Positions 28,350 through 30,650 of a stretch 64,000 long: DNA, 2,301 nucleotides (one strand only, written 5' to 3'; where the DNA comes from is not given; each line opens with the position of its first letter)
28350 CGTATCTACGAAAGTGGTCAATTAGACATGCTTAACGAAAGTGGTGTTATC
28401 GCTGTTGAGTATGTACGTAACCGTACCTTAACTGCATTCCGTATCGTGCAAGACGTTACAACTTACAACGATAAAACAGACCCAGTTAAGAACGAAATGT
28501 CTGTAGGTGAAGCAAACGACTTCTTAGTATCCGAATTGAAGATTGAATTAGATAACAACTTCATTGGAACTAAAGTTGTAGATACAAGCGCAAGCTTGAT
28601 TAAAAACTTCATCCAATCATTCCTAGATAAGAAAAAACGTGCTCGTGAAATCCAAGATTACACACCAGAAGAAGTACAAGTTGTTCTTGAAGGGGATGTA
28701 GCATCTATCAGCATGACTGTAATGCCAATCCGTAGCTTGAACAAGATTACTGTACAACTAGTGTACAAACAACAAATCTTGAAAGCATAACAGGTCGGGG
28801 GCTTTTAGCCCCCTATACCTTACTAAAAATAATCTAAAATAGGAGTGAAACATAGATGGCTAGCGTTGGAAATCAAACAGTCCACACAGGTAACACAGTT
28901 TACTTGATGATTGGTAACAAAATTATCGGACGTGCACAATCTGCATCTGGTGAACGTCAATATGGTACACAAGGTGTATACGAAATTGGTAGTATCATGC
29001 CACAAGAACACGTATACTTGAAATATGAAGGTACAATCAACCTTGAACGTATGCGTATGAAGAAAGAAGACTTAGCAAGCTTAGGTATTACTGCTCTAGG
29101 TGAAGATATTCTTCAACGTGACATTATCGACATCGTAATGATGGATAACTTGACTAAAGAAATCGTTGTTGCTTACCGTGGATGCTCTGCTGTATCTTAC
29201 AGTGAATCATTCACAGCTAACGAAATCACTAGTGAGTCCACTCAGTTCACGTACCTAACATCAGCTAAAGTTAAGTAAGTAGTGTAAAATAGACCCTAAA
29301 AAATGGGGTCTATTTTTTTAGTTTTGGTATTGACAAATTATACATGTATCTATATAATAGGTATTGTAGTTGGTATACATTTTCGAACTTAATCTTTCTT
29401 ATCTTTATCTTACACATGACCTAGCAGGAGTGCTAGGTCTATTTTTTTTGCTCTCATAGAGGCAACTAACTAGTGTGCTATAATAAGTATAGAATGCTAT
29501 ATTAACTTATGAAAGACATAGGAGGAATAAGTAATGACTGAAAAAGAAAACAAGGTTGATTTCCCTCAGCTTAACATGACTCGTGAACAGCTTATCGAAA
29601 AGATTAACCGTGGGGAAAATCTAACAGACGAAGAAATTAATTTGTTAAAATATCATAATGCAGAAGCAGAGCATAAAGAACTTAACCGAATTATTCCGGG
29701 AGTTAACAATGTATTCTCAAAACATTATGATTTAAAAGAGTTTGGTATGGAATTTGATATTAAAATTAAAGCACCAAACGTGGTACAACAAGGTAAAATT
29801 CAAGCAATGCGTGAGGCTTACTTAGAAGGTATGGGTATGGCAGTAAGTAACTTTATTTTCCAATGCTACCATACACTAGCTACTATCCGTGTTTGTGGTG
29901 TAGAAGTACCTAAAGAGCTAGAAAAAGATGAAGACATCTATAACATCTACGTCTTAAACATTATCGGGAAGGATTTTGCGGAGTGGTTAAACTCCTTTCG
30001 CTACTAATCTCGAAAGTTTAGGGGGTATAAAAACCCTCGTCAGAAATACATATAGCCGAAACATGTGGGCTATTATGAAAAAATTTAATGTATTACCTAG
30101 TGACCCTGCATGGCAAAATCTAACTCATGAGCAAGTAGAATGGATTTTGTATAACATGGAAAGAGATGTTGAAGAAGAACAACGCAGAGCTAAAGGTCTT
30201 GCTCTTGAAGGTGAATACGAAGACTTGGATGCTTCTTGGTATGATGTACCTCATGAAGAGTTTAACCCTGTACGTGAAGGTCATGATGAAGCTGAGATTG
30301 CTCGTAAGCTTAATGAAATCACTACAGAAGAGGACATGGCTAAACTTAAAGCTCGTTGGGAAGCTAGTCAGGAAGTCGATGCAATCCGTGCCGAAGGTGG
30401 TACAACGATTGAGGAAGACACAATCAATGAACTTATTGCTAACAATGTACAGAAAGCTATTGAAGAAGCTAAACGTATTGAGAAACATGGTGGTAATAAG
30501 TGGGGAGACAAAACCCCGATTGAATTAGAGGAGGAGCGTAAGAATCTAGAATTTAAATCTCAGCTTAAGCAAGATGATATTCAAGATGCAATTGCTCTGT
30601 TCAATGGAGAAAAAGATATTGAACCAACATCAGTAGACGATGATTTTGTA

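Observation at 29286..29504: ORF-less promoter-to-terminator unit: candidate roughly 85-nt small RNA between the tail tube and chaperone genes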

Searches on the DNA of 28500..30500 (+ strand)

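Call 4: search_dna_similar(query=window:28800-30100:+, collection=phages, mode=near, max_rows=30)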
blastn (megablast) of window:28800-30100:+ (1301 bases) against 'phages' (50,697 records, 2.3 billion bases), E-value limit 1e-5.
Records with a match: 69; places in all: 75; records where one place covers at least 80% of the query: 24.
Best place of each record, by identity: >=99% 15; 95-99% 7; 90-95% 8; 80-90% 39.
By first word of the organism name: Enterococcus 68; phage 1.
By host as written in the record: Enterococcus faecalis 20; Enterococcus sp. 10; - 9; Enterococcus faecium 5; Enterococcus mundtii 2; Enterococcus faecium TX1330 2; Enterococcus faecalis OG1RF 2; Enterococcus faecium strain UCH1 2; and 13 more.
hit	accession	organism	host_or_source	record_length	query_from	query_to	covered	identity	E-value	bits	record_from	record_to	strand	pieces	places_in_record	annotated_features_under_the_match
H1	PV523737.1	Enterococcus phage ZJGS4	Enterococcus mundtii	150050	1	1301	100%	100.0%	0e+0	2403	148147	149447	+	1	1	tail assembly chaperone | virion structural protein | RNA polymerase beta subunit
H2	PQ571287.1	Enterococcus phage EA1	Enterococcus avium BBCO_DT_2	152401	1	1301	100%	99.9%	0e+0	2398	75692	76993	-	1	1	tail assembly chaperone | virion structural protein | RNA polymerase beta subunit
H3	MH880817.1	Enterococcus phage EfV12-phi1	Enterococcus faecium TX1330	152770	1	1301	100%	99.9%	0e+0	2398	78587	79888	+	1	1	hypothetical protein (x3)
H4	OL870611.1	Enterococcus phage UTI-EfS3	Enterococcus faecalis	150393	1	1301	100%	99.9%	0e+0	2398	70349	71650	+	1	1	hypothetical protein (x3)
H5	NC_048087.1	Enterococcus phage EfV12-phi1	Enterococcus faecium TX1330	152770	1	1301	100%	99.9%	0e+0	2398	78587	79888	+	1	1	tail assembly chaperone | virion structural protein | RNA polymerase beta subunit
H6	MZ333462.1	Enterococcus phage GVEsP-1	Enterococcus sp.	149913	1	1301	100%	99.9%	0e+0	2398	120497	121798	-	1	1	hypothetical protein (x2) | tail tube protein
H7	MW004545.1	Enterococcus phage EFGrNG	Enterococcus faecalis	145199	1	1301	100%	99.8%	0e+0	2392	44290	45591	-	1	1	hypothetical protein (x3)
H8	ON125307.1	Enterococcus phage vB_OCPT_Bop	Enterococcus sp.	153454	1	1301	100%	99.8%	0e+0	2392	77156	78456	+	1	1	hypothetical protein (x2) | virion protein 5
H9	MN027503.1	Enterococcus phage vB_OCPT_Ben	Enterococcus faecalis EnGen0211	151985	1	1301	100%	99.8%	0e+0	2386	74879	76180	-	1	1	hypothetical protein (x3)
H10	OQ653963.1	Enterococcus phage PEF1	Enterococcus faecalis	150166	1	1301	100%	99.8%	0e+0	2386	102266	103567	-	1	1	tail assembly chaperone (x2) | hypothetical protein (x2)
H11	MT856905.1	Enterococcus phage vB_EfaM_A2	Enterococcus faecalis OG1RF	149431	1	1301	100%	99.8%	0e+0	2386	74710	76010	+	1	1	tail assembly chaperone protein (x2) | tail tube protein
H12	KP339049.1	Enterococcus phage EFDG1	Enterococcus faecalis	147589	1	1301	100%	99.6%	0e+0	2374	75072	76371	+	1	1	hypothetical protein (x3)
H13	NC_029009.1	Enterococcus phage EFDG1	Enterococcus faecalis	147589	1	1301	100%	99.6%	0e+0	2374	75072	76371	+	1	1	tail assembly chaperone | virion structural protein | RNA polymerase beta subunit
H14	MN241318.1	Enterococcus phage PEf771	Enterococcus faecalis YN771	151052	1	1301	100%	97.9%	0e+0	2255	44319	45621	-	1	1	tail assembly chaperone | tail tube subunit | hypothetical protein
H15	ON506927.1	Enterococcus phage TJE1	Enterococcus faecium strain UCH1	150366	1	1301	100%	96.3%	0e+0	2137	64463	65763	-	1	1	hypothetical protein (x3)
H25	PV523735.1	Enterococcus phage ZJGS2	Enterococcus mundtii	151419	452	1301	65%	100.0%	0e+0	1570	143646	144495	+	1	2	tail assembly chaperone | RNA polymerase beta subunit | VSR endonuclease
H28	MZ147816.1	Enterococcus phage 113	Enterococcus faecium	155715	452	1301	65%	90.9%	0e+0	1142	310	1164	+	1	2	tail assembly chaperone (x2) | terminator | putative intron-encoded nuclease | ribosome_binding_site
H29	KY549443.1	Enterococcus phage EFP01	Enterococcus faecium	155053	507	1301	61%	93.0%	0e+0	1158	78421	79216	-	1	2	hypothetical protein | putative RNA polymerase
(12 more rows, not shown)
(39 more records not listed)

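Call 5: search_rna_families(source=window, start=28500, end=30500, threshold=evalue, max_evalue=10)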
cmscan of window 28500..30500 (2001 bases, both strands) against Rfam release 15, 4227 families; matches with E-value up to 10: 4.
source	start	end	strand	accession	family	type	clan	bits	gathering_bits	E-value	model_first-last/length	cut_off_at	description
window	29270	29332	-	RF01814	rhtB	Gene; sRNA;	-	21.1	55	1.9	1-83/83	no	rhtB sRNA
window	29280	29325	-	RF02416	TCV_H4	Cis-reg;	-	19.3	50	3.3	1-51/51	no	Turnip crinkle virus 3'UTR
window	29354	29445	+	RF00079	OmrA-B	Gene; sRNA;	-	16.8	40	5.7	1-87/87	no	OmrA-B family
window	30366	30458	-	RF01210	snoU13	Gene; snRNA; snoRNA; CD-box;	CL00081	13.8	46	8.4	1-104/104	no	Small nucleolar RNA U13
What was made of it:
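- On Any curated RNA family (Rfam 15): With E up to 10 there were only chance-level hits: OmrA-B at 16.8 bits (threshold 40) and rhtB at 21.1 bits (threshold 55) (call 5).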

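Call 7: get_annotated_region(hit=H28, flank=3000)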
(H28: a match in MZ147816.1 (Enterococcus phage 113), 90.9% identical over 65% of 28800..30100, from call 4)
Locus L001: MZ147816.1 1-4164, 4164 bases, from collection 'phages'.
description: Enterococcus phage 113, partial genome.
organism: Enterococcus phage 113 (NCBI taxid 2835638)
taxonomy: Viruses; Duplodnaviria; Heunggongvirae; Uroviricota; Caudoviricetes; Herelleviridae; Brockvirinae; Schiekvirus
host: Enterococcus faecium; source: raw sewage; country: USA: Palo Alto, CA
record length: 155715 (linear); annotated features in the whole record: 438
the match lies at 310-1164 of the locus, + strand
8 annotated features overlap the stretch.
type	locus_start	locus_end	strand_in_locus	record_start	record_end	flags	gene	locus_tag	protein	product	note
CDS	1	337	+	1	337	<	-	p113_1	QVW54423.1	putative intron-encoded nuclease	ORF1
regulatory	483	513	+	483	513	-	-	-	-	terminator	-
regulatory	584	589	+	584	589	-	-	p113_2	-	ribosome_binding_site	-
CDS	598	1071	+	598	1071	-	-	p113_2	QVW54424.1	tail assembly chaperone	ORF2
CDS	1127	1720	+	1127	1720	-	-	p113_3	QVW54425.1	tail assembly chaperone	ORF3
regulatory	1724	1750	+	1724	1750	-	-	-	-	terminator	-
regulatory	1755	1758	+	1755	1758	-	-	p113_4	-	ribosome_binding_site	-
CDS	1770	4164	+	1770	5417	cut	-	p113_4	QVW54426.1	tail tape measure protein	ORF4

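Call 8: get_annotated_region(hit=H25, flank=3000)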
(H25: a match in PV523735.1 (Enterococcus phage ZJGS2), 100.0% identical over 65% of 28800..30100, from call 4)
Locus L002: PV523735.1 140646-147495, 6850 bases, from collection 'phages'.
description: Enterococcus phage ZJGS2, complete genome.
organism: Enterococcus phage ZJGS2 (NCBI taxid 3417017)
taxonomy: Viruses
host: Enterococcus mundtii; source: activated sludge; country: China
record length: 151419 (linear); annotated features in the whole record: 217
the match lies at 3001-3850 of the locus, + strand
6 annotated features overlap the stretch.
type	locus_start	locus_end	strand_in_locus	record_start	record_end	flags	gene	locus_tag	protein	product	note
CDS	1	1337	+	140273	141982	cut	-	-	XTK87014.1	major tail sheath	-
CDS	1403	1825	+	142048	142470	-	-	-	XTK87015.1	virion structural protein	-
CDS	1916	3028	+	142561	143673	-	-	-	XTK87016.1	VSR endonuclease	-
CDS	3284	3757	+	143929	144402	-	-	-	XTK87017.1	tail assembly chaperone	-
CDS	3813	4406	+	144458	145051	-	-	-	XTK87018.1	RNA polymerase beta subunit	-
CDS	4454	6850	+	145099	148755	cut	-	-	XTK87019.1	tail length tape-measure protein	-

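Call 9: get_annotated_region(hit=H29, flank=3000)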
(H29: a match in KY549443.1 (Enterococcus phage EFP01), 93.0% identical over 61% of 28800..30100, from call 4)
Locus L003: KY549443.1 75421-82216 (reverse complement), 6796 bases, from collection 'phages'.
description: Enterococcus phage EFP01, complete genome.
organism: Enterococcus phage EFP01 (NCBI taxid 1926594)
taxonomy: Viruses; Duplodnaviria; Heunggongvirae; Uroviricota; Caudoviricetes; Herelleviridae; Brockvirinae; Schiekvirus; Schiekvirus EFP01
host: Enterococcus faecium; source: sewage; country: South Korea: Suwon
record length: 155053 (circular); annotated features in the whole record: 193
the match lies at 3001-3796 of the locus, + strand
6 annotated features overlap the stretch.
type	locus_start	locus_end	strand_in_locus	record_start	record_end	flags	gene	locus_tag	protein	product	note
CDS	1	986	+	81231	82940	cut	-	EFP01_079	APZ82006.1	major tail sheath protein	-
CDS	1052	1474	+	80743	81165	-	-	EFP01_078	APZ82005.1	tail tube subunit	-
CDS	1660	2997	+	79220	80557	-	-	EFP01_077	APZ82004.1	hypothetical protein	-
CDS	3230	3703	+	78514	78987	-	-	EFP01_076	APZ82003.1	hypothetical protein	-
CDS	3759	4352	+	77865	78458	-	-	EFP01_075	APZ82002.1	putative RNA polymerase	-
CDS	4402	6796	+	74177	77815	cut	-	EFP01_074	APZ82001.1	putative tail lysin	-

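Call 13: search_dna_similar(query=window:29279-29533:+, collection=phages, mode=distant, max_rows=60, rows=spread)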
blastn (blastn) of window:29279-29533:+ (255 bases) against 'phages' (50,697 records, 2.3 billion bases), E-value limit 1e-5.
Records with a match: 69; places in all: 69; records where one place covers at least 80% of the query: 29.
Best place of each record, by identity: >=99% 16; 95-99% 3; 90-95% 11; 60-80% 39.
By first word of the organism name: Enterococcus 68; phage 1.
By host as written in the record: Enterococcus faecalis 20; Enterococcus sp. 10; - 9; Enterococcus faecium 5; Enterococcus faecalis OG1RF 2; Enterococcus mundtii 2; Enterococcus faecium TX1330 2; Enterococcus faecium E1071 2; and 13 more.
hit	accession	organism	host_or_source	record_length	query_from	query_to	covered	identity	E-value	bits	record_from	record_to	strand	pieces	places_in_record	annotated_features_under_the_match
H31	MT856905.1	Enterococcus phage vB_EfaM_A2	Enterococcus faecalis OG1RF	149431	1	255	100%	100.0%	8e-128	461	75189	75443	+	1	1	none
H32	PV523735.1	Enterococcus phage ZJGS2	Enterococcus mundtii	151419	1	255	100%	100.0%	8e-128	461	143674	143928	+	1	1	none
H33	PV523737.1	Enterococcus phage ZJGS4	Enterococcus mundtii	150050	1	255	100%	100.0%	8e-128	461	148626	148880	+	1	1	none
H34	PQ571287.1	Enterococcus phage EA1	Enterococcus avium BBCO_DT_2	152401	1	255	100%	99.6%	1e-125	454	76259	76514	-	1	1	none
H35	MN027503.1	Enterococcus phage vB_OCPT_Ben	Enterococcus faecalis EnGen0211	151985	1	255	100%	99.6%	1e-125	454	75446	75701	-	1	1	none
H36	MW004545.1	Enterococcus phage EFGrNG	Enterococcus faecalis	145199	1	255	100%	99.6%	1e-125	454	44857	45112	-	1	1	none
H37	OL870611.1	Enterococcus phage UTI-EfS3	Enterococcus faecalis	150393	1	255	100%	99.6%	1e-125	454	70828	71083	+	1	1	none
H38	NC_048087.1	Enterococcus phage EfV12-phi1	Enterococcus faecium TX1330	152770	1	255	100%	99.6%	1e-125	454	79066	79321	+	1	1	none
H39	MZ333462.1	Enterococcus phage GVEsP-1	Enterococcus sp.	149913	1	255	100%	99.6%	1e-125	454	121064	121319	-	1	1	none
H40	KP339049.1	Enterococcus phage EFDG1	Enterococcus faecalis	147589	1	255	100%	99.6%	4e-125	453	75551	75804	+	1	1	none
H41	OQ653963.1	Enterococcus phage PEF1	Enterococcus faecalis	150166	1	255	100%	99.2%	1e-124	450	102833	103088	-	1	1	hypothetical protein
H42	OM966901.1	Enterococcus phage vB_OCPT_Bill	Enterococcus sp.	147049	1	255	100%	99.2%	2e-123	446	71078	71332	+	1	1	none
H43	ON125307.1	Enterococcus phage vB_OCPT_Bop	Enterococcus sp.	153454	1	255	100%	99.2%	2e-123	446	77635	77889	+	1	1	none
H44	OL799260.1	Enterococcus phage phiSHEF16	Enterococcus faecium E1071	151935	1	255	100%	96.1%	4e-113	412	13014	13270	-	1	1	none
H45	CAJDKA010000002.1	Enterococcus phage 163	Human fecal sample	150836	1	255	100%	94.2%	4e-106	389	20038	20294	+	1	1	none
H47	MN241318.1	Enterococcus phage PEf771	Enterococcus faecalis YN771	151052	1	255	100%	93.8%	5e-105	385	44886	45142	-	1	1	none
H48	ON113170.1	Enterococcus phage vB_OCPT_CCS1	Enterococcus sp.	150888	1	255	100%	93.4%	2e-103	380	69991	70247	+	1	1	none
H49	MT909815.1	Enterococcus phage iF6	Enterococcus faecium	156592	1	255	100%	93.0%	3e-101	372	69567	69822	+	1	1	none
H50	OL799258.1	Enterococcus phage phiSHEF13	Enterococcus faecium E1071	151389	7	255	98%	93.6%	1e-100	370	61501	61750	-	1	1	none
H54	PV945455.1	Enterococcus phage vB_Edu_21C1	Enterococcus sp.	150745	27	255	90%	95.7%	1e-99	367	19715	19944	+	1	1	hypothetical protein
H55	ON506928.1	Enterococcus phage TJE2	Enterococcus faecium strain UCH1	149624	52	255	80%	93.3%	2e-78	297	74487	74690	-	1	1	none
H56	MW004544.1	Enterococcus phage EFGrKN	Enterococcus faecalis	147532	84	255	67%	99.4%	4e-81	306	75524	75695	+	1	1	none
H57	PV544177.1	Enterococcus phage Revolver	Enterococcus faecalis ATCC 33186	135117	155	255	40%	76.2%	5e-10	70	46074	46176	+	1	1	tail assembly chaperone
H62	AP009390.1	Enterococcus phage EF24C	Enterococcus faecalis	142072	156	249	37%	76.5%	5e-10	71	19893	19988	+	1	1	none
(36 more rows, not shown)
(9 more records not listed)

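Call 15: get_annotated_region(hit=H56, flank=1500)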
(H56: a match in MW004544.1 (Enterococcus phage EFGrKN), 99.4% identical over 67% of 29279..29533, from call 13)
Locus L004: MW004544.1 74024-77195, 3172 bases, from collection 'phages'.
description: Enterococcus phage EFGrKN, complete genome.
organism: Enterococcus phage EFGrKN (NCBI taxid 2777300)
taxonomy: Viruses; Duplodnaviria; Heunggongvirae; Uroviricota; Caudoviricetes; Herelleviridae; Brockvirinae; Schiekvirus; Schiekvirus EFDG1
host: Enterococcus faecalis; source: sewerage sample; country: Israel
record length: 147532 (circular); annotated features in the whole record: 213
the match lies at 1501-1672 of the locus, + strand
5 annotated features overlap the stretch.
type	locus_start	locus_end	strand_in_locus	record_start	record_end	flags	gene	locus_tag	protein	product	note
CDS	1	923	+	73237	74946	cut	-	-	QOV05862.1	tail sheath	-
CDS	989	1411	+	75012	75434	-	-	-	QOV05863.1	hypothetical protein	-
CDS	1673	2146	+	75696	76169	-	-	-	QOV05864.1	hypothetical protein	-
CDS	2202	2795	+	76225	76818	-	-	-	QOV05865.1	hypothetical protein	-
CDS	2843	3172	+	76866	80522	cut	-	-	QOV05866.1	tail tape measure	-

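Call 16: get_annotated_region(hit=H55, flank=1500)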
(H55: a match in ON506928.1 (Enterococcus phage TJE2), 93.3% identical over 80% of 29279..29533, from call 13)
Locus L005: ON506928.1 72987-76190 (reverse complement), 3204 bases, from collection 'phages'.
description: Enterococcus phage TJE2, partial genome.
organism: Enterococcus phage TJE2 (NCBI taxid 2951263)
taxonomy: Viruses; Duplodnaviria; Heunggongvirae; Uroviricota; Caudoviricetes; Herelleviridae; Brockvirinae; Schiekvirus
host: Enterococcus faecium strain UCH1; source: -; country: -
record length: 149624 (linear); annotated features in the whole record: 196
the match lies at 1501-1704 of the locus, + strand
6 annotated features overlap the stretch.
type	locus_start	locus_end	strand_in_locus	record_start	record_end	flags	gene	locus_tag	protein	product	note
CDS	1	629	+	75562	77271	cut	-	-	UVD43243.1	tail sheath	-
CDS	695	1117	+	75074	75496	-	-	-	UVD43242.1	hypothetical protein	-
CDS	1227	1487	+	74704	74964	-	-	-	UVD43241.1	hypothetical protein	-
CDS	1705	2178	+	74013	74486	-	-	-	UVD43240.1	hypothetical protein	-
CDS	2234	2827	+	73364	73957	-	-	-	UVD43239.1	hypothetical protein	-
CDS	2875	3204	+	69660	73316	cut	-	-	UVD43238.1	tail tape measure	-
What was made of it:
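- Homing endonuclease genes and an 86-aa ORF come and go within Schiekvirus (calls 8, 9, 16).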

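Call 17: get_annotated_region(hit=H54, flank=1500)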
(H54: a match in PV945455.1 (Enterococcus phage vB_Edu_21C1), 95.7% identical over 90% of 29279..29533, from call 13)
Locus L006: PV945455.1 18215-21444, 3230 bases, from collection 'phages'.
description: Enterococcus phage vB_Edu_21C1, complete genome.
organism: Enterococcus phage vB_Edu_21C1 (NCBI taxid 3454710)
taxonomy: Viruses; Duplodnaviria; Heunggongvirae; Uroviricota; Caudoviricetes; Herelleviridae; Brockvirinae; Schiekvirus
host: Enterococcus sp.; source: wastewater; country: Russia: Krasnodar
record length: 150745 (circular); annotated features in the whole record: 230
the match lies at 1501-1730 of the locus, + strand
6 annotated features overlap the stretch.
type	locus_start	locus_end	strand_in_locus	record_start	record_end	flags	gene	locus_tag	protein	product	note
CDS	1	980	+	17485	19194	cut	-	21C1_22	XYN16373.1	tail sheath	-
CDS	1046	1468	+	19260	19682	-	-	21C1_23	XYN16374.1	virion structural protein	-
CDS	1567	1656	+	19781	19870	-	-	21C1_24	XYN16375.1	hypothetical protein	-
CDS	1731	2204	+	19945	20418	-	-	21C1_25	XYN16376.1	tail assembly chaperone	-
CDS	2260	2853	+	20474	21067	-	-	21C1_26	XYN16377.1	RNA polymerase beta subunit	-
CDS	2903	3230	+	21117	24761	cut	-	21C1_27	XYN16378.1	tail associated lysin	-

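Call 18: get_annotated_region(hit=H62, flank=1500)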
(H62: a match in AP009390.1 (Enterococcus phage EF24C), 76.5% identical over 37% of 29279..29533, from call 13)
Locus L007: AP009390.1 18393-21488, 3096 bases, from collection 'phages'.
description: Enterococcus phage phiEF24C DNA, complete genome.
organism: Enterococcus phage EF24C (NCBI taxid 442493)
taxonomy: Viruses; Duplodnaviria; Heunggongvirae; Uroviricota; Caudoviricetes; Herelleviridae; Brockvirinae; Kochikohdavirus; Kochikohdavirus EF24C
host: Enterococcus faecalis; source: -; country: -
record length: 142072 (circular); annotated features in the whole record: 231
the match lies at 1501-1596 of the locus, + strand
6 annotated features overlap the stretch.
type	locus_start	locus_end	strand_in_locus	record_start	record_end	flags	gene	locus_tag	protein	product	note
CDS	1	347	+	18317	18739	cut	-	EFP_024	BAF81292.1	structural protein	ORF024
CDS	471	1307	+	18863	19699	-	-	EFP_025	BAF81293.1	hypothetical protein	ORF025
CDS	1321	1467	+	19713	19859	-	-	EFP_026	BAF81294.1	hypothetical protein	ORF026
CDS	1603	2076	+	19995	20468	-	-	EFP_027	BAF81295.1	hypothetical protein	ORF027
CDS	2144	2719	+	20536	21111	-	-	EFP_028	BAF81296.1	putative RNA polymerase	ORF028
CDS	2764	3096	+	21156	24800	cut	-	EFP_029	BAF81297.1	putative tail lysin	ORF029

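Call 19: get_annotated_region(hit=H57, flank=1500)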
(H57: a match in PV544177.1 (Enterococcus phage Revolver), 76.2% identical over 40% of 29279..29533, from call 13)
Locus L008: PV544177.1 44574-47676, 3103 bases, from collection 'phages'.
description: Enterococcus phage Revolver, complete genome.
organism: Enterococcus phage Revolver (NCBI taxid 3421150)
taxonomy: Viruses
host: Enterococcus faecalis ATCC 33186; source: raw sewage; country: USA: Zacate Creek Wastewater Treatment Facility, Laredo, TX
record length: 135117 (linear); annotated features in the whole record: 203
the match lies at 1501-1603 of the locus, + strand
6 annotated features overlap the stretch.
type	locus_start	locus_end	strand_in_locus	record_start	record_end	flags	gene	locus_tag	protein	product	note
CDS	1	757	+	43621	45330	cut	-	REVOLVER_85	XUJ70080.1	tail sheath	85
CDS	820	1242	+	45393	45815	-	-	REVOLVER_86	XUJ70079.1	virion structural protein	86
CDS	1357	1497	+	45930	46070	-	-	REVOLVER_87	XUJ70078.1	hypothetical protein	87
CDS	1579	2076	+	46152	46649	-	-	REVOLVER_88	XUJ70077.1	tail assembly chaperone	88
CDS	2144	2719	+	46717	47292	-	-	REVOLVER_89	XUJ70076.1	RNA polymerase beta subunit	89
CDS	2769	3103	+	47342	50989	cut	-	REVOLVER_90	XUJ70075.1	tail associated lysin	90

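Call 32: get_annotated_region(hit=H44, flank=1500)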
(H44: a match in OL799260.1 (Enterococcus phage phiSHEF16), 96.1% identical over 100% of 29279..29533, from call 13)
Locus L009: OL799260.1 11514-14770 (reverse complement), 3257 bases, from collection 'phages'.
description: Enterococcus phage phiSHEF16, complete genome.
organism: Enterococcus phage phiSHEF16 (NCBI taxid 2918650)
taxonomy: Viruses; Duplodnaviria; Heunggongvirae; Uroviricota; Caudoviricetes; Herelleviridae; Brockvirinae; Schiekvirus
host: Enterococcus faecium E1071; source: wastewater; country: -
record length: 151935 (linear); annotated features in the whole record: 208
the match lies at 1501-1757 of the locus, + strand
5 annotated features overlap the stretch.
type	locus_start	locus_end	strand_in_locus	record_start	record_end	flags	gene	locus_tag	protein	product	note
CDS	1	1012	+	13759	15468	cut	-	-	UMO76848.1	tail sheath protein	label: phiSHEF16_007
CDS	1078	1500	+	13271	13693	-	-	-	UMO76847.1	hypothetical protein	label: hypothetical protein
CDS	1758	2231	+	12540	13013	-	-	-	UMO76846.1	hypothetical protein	label: hypothetical protein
CDS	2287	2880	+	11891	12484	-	-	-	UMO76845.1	hypothetical protein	label: hypothetical protein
CDS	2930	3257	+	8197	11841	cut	-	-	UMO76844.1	tail tape measure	lytic transglycosylase-like domain; label: phiSHEF16_003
